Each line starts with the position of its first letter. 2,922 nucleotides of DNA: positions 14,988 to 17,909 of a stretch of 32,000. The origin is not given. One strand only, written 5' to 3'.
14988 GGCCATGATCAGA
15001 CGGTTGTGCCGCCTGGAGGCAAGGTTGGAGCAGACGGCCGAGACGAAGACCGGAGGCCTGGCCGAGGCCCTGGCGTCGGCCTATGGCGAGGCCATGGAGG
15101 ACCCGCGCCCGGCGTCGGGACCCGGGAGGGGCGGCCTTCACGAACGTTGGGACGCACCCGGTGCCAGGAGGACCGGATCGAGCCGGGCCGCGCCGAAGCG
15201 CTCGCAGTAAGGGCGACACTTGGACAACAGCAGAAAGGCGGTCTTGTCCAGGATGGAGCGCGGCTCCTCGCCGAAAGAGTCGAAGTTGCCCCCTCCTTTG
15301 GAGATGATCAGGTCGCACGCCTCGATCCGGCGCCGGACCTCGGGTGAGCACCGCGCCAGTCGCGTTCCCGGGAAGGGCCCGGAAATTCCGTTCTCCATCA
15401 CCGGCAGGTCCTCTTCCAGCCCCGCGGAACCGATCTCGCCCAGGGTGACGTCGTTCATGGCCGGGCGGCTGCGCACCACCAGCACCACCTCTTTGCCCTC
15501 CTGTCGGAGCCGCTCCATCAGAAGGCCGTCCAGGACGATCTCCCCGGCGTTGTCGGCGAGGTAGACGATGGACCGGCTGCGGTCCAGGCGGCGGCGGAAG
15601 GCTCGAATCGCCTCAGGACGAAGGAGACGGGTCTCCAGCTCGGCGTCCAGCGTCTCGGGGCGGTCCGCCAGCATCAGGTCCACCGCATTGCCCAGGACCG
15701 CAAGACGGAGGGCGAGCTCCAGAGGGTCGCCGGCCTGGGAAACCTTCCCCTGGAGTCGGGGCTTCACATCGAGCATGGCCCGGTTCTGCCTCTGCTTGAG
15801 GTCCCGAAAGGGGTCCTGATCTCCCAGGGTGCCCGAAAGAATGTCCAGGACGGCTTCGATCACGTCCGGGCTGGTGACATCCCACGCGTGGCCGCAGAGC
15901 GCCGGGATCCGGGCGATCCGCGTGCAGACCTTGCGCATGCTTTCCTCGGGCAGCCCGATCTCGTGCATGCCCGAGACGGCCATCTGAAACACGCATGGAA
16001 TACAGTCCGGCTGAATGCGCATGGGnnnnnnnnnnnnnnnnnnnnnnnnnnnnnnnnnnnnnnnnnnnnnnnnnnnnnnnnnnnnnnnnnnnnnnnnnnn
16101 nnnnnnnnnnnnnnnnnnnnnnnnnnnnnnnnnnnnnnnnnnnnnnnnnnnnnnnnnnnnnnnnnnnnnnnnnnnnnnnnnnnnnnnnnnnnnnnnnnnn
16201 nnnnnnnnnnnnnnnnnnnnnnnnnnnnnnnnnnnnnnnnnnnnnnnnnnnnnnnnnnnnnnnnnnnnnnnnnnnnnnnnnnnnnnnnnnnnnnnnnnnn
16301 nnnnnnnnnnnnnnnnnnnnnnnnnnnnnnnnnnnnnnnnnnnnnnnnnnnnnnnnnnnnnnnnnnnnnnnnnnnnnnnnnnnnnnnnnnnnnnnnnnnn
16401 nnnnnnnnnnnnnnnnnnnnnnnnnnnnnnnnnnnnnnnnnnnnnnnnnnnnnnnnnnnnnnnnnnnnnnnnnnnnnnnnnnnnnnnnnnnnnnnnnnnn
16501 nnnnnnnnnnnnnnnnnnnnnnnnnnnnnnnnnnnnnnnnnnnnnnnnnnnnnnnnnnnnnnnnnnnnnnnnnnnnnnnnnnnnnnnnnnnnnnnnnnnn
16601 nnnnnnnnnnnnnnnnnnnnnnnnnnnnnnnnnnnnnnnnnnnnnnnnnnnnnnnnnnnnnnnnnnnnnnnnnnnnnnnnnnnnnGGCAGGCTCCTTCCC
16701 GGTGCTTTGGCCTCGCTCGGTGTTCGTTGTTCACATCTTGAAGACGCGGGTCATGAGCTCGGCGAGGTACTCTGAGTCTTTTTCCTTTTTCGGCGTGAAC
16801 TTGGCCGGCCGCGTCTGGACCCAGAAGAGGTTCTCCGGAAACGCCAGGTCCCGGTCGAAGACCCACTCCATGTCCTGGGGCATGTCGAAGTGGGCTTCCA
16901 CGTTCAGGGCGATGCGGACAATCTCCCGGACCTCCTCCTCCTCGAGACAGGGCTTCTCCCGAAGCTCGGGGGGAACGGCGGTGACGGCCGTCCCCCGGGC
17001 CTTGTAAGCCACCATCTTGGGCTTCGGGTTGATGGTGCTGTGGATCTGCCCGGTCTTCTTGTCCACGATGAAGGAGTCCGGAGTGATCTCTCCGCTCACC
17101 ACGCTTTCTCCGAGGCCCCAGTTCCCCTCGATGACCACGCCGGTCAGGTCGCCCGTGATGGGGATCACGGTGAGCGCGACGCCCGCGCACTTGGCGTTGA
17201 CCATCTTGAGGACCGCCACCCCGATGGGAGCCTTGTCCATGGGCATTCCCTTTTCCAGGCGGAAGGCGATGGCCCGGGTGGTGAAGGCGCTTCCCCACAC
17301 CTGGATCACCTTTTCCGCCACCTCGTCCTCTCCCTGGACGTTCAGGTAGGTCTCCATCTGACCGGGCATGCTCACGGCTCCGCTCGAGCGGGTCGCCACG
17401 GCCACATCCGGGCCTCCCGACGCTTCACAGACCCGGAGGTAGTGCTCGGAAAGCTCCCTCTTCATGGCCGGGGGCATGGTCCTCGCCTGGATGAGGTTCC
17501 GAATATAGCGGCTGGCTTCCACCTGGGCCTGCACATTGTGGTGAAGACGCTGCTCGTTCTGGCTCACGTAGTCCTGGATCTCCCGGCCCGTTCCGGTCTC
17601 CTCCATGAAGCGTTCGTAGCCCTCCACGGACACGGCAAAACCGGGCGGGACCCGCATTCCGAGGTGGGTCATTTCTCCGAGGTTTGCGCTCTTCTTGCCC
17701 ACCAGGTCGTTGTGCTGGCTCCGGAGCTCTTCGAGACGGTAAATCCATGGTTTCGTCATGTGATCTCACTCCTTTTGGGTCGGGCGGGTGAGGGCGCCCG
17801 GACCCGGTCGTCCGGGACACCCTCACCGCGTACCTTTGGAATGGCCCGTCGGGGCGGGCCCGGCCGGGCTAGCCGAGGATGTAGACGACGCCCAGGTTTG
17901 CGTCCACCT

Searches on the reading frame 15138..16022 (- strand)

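Call 7: search_protein_families(library=pfam, proteins=[window:15138-16022:-])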
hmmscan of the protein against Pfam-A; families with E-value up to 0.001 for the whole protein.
window:15138-16022:- (294 aa): 1 family
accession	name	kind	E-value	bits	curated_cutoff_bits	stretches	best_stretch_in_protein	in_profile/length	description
PF01937.24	ARMT1-like_dom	-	2.7e-44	152.1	25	1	4-279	2-306/311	Damage-control phosphatase ARMT1-like domain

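Call 27: search_protein_families(library=ncbifam, max_evalue=0.01, proteins=[window:15138-16022:-])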
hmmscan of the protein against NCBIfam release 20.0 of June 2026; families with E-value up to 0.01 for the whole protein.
window:15138-16022:- (294 aa): 2 families
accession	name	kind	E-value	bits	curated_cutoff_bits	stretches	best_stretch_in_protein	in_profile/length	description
NF040824.1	damage_ctl_Phtase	equivalog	7.5e-31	107.6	440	1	1-273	1-269/282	damage-control phosphatase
NF041594.1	dam_ctlPhtase_Archglob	equivalog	1.2e-26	93.8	500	1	64-278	63-277/287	damage-control phosphatase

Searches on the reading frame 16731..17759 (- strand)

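Call 7: search_protein_families(library=pfam, proteins=[window:16731-17759:-])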
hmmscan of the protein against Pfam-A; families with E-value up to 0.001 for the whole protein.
window:16731-17759:- (342 aa): 1 family
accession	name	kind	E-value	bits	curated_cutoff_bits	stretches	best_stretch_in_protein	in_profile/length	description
PF01326.24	PPDK_N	-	2e-83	280.8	27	1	18-329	2-319/328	Pyruvate phosphate dikinase, AMP/ATP-binding domain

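Call 27: search_protein_families(library=ncbifam, max_evalue=0.01, proteins=[window:16731-17759:-])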
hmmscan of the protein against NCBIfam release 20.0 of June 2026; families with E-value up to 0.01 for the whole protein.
window:16731-17759:- (342 aa): 15 families
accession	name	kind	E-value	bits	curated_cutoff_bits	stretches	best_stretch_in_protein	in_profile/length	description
NF005057.0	PRK06464.1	equivalog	1.1e-77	261.8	598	1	3-328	4-344/798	phosphoenolpyruvate synthase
TIGR01418.1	PEP_synth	equivalog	6.9e-76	256.2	739.75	1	6-329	2-339/784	pyruvate, water dikinase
NF004877.0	PRK06241.1-2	subfamily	1.8e-55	188.6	866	1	3-319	2-312/869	phosphoenolpyruvate synthase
NF041857.1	RIF_Ptrans_rph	equivalog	2.3e-55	188.4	999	1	6-318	3-309/864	rifamycin-inactivating phosphotransferase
NF004881.0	PRK06241.2-2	equivalog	1.2e-54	186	883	1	16-320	15-311/898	phosphoenolpyruvate synthase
NF004878.0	PRK06241.1-3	subfamily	3e-54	184.4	945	1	10-318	9-310/891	phosphoenolpyruvate synthase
NF052632.1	undecylprod_RedH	equivalog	2.4e-50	171.4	1350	1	8-335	5-311/880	undecylprodigiosin ligase RedH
NF052631.1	prodigiosin_PigC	equivalog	4.1e-50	170.5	1300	1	14-327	10-305/883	prodigiosin ligase PigC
NF004879.0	PRK06241.1-4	equivalog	1.1e-46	159.4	976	1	6-319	5-312/868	phosphoenolpyruvate synthase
NF000283.1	RPH_KJ151292.1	equivalog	5.1e-41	140.8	1700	1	19-329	19-324/865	rifamycin-inactivating phosphotransferase Rph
NF004883.0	PRK06241.2-4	equivalog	1.3e-38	132.8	1063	1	17-330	29-338/928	phosphoenolpyruvate synthase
NF004880.0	PRK06241.2-1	equivalog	1.8e-32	112.2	972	1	14-305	12-271/837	phosphoenolpyruvate synthase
TIGR01828.1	pyru_phos_dikin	equivalog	2.2e-17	62.4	843.45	2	5-79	3-78/865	pyruvate, phosphate dikinase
NF004882.0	PRK06241.2-3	equivalog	4.2e-13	48.3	850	1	16-325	8-282/827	phosphoenolpyruvate synthase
NF004531.0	PRK05878.1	equivalog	7.5e-13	47.9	456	1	3-76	9-83/534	pyruvate, phosphate dikinase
